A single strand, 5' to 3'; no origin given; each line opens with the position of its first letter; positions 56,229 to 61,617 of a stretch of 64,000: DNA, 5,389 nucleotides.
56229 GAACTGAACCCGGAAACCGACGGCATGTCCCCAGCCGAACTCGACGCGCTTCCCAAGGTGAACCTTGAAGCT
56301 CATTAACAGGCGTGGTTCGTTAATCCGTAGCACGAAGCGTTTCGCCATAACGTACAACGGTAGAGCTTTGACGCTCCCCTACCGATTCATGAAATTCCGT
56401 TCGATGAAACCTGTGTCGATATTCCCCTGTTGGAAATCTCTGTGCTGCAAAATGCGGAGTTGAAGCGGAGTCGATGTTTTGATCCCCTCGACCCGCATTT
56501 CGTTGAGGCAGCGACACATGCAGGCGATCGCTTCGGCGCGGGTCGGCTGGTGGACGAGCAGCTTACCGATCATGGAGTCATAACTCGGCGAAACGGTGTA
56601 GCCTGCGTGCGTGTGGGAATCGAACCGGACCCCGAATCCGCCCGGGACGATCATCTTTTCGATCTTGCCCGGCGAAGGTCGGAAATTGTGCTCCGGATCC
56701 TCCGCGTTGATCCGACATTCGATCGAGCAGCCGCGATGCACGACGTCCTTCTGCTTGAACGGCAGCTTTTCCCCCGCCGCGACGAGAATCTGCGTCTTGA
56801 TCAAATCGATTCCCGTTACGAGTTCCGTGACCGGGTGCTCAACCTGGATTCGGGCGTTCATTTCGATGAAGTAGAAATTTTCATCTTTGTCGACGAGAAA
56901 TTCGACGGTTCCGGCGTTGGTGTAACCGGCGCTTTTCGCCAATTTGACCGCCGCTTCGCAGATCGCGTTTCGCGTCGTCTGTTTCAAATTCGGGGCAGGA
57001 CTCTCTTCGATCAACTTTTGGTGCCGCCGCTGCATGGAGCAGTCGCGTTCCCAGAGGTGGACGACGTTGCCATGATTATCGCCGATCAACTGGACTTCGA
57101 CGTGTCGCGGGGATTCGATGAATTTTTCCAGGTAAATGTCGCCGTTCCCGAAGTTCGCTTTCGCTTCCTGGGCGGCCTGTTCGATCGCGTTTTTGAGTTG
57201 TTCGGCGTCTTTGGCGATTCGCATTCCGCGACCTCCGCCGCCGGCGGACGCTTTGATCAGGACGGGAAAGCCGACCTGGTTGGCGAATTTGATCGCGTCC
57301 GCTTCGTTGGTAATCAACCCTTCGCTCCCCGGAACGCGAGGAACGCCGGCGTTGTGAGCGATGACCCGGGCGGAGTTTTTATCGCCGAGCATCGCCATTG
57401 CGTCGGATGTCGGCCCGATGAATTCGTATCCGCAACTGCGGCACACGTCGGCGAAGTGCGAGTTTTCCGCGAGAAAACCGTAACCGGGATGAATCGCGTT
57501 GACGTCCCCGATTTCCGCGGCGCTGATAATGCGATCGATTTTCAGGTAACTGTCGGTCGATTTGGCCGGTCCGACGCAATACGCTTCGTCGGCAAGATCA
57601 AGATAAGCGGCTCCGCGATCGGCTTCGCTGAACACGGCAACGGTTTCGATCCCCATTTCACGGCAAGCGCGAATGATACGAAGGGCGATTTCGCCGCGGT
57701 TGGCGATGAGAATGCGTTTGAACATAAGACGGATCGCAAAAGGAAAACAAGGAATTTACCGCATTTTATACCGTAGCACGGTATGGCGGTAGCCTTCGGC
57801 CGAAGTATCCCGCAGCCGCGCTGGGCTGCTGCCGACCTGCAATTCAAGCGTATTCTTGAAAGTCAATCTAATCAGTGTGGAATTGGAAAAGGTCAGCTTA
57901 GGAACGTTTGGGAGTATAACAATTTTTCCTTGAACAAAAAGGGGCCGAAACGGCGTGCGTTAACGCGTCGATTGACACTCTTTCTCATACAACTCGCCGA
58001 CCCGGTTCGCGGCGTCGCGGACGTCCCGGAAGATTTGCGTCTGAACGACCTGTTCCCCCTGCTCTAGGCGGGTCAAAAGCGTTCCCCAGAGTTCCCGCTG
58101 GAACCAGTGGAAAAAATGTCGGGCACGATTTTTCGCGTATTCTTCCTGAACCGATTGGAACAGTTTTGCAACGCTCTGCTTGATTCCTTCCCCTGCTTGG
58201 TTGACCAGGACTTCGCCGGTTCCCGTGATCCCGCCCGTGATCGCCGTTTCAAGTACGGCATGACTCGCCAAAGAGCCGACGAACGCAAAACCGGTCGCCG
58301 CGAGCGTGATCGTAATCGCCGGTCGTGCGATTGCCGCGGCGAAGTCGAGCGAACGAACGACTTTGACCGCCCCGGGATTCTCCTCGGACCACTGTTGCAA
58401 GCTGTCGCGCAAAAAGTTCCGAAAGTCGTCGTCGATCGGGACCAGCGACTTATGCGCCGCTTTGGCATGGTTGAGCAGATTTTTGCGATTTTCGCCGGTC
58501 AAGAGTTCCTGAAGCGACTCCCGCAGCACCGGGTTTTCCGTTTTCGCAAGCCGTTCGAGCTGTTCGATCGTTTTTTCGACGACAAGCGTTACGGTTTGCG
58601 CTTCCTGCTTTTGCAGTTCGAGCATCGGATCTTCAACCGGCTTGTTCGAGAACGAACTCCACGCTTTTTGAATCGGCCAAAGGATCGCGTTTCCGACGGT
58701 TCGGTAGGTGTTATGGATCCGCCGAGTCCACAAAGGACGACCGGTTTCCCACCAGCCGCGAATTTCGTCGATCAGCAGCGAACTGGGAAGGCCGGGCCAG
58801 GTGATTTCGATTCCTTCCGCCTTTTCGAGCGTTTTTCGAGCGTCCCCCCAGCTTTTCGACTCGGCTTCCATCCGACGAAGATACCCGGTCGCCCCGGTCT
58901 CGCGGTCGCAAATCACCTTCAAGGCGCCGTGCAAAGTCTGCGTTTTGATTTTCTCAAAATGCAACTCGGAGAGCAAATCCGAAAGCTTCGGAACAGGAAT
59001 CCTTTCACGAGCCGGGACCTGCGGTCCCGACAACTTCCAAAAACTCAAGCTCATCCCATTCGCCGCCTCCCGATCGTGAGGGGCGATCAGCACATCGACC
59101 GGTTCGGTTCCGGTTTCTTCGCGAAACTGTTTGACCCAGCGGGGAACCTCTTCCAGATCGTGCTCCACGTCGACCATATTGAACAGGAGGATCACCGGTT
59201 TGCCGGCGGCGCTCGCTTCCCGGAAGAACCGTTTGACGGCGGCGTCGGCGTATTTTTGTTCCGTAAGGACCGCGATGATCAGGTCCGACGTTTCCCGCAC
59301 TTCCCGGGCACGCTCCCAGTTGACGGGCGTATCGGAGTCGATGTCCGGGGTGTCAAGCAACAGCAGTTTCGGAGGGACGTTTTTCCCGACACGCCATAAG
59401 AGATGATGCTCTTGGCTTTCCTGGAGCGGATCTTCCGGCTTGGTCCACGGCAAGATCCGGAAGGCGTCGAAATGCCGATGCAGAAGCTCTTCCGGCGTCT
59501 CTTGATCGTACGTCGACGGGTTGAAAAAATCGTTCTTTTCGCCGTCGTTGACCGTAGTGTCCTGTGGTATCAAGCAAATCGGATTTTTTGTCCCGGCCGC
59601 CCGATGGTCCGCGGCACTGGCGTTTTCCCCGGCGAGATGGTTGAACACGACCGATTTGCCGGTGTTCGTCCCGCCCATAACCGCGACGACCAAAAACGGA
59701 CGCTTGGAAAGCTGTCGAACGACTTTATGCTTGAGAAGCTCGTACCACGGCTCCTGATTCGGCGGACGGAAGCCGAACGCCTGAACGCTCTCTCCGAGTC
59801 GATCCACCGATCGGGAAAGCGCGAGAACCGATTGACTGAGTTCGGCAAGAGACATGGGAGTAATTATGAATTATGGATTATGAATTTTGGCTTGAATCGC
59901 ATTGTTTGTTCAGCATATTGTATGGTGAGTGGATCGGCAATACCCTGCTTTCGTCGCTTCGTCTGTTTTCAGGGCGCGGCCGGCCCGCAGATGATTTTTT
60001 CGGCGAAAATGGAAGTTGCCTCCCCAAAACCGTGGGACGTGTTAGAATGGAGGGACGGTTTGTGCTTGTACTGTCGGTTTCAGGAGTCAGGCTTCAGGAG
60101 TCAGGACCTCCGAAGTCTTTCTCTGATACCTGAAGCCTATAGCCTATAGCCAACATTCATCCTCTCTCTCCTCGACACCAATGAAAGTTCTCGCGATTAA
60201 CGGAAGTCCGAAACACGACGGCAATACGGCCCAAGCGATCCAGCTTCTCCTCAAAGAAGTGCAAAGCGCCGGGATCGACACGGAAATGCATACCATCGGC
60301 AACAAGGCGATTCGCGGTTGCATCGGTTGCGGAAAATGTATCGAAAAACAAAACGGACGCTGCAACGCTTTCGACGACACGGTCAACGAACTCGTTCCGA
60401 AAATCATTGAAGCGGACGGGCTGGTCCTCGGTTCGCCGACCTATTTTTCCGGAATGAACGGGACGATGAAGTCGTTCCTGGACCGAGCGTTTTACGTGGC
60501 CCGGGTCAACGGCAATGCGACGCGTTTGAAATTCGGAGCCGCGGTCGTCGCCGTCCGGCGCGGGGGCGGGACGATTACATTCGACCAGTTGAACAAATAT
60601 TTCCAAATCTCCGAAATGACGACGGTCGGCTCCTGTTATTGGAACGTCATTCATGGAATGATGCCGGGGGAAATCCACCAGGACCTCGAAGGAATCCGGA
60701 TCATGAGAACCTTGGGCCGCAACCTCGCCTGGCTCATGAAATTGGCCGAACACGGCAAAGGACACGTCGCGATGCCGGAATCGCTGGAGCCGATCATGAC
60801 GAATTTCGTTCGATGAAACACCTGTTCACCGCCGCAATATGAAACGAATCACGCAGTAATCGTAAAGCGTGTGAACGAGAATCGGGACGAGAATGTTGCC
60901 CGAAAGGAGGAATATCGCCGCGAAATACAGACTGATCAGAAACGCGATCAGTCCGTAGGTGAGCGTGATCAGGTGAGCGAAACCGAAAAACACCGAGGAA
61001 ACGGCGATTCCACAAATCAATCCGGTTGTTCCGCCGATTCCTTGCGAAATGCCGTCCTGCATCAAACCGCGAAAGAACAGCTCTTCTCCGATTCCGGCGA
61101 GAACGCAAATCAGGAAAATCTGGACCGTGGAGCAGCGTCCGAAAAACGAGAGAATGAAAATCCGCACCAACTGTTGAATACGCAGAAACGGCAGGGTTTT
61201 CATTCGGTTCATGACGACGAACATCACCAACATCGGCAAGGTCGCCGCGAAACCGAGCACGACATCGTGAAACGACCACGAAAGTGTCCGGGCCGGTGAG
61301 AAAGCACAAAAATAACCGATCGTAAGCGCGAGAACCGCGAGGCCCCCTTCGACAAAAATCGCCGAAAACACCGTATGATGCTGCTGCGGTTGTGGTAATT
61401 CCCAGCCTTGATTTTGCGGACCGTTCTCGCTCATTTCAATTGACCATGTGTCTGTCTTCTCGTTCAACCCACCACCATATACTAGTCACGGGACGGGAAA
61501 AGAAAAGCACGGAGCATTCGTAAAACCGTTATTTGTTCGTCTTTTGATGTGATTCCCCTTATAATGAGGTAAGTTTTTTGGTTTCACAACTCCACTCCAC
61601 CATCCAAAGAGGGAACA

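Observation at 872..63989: Intergenic DNA is assembled from period-7 tandem arrays drawn from a small shared unit vocabulary (STRR-like), mostly as inverted pairs sitting on gene borders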

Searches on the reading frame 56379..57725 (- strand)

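Call 66: search_protein_families(library=pfam, proteins=[window:56379-57725:-])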
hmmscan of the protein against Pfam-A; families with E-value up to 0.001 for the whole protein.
window:56379-57725:- (448 aa): 7 families
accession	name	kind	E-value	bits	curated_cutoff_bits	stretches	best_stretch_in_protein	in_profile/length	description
PF02786.22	CPSase_L_D2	-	2.7e-79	266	19.8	1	115-322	1-209/211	Carbamoyl-phosphate synthase L chain, ATP binding domain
PF00289.28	Biotin_carb_N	-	8.6e-45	152.2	25.5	1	1-110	1-110/110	Biotin carboxylase, N-terminal domain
PF02785.25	Biotin_carb_C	-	4.7e-40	136.5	32.4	1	336-443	1-108/108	Biotin carboxylase C-terminal domain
PF07478.18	Dala_Dala_lig_C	-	1.9e-11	44.3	24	1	146-291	30-174/204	D-ala D-ala ligase C-terminus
PF02222.28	ATP-grasp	-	1e-10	42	27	1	138-292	16-162/179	ATP-grasp domain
PF08443.16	RimK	-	1.4e-07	31.8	21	1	134-308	20-180/188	RimK-like ATP-grasp domain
PF02655.19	ATP-grasp_3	-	9.7e-05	22.9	23.2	1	152-294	31-158/160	ATP-grasp domain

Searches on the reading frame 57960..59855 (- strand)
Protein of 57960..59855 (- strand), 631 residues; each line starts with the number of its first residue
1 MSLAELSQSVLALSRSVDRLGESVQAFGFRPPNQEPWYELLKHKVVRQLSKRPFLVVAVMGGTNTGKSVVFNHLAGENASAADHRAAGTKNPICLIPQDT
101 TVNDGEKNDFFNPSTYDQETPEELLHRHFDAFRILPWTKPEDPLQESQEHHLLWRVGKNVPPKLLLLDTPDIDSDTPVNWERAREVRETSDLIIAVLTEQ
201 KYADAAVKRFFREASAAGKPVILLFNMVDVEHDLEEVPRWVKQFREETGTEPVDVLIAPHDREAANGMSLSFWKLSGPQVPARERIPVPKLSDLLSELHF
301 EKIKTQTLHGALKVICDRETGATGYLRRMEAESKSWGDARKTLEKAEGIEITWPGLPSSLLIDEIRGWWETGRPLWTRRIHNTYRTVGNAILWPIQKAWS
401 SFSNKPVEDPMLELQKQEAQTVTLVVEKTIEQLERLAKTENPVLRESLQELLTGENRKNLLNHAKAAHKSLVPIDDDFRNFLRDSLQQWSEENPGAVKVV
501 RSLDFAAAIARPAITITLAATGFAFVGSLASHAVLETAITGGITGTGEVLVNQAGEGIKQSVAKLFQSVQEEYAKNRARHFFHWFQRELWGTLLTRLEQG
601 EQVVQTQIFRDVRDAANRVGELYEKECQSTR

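Call 6: search_protein_families(library=pfam, proteins=[window:57960-59855:-])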
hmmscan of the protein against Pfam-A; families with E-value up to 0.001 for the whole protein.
window:57960-59855:- (631 aa): 2 families
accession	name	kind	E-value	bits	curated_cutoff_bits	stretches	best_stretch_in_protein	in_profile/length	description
PF01926.29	MMR_HSR1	-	7.5e-08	32.9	21.9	1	57-226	2-112/113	50S ribosome-binding GTPase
PF00350.29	Dynamin_N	-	8.1e-06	26.4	27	1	57-223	1-163/168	Dynamin family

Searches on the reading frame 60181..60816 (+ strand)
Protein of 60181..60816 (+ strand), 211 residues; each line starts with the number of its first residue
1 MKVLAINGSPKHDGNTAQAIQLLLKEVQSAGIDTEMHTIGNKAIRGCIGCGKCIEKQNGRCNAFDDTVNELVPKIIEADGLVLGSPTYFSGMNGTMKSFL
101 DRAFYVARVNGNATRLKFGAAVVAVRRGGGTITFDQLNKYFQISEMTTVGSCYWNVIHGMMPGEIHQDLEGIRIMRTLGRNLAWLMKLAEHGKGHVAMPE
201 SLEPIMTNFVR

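Call 6: search_protein_families(library=pfam, proteins=[window:60181-60816:+])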
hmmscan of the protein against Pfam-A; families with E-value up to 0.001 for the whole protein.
window:60181-60816:+ (211 aa): 2 families
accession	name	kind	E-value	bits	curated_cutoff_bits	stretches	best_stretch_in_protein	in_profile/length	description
PF03358.20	FMN_red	-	6.2e-31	107.5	24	1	1-156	1-147/152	NADPH-dependent FMN reductase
PF02525.22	Flavodoxin_2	-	7.6e-10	39.3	27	1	1-144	1-152/198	Flavodoxin-like fold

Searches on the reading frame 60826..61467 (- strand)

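Call 66: search_protein_families(library=pfam, proteins=[window:60826-61467:-])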
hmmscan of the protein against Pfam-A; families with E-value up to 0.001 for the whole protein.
window:60826-61467:- (213 aa): 1 family
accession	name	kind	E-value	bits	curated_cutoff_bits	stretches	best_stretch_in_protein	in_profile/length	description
PF02517.21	Rce1-like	-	4.1e-19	69.1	22.4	1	114-204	5-92/93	Type II CAAX prenyl endopeptidase Rce1-like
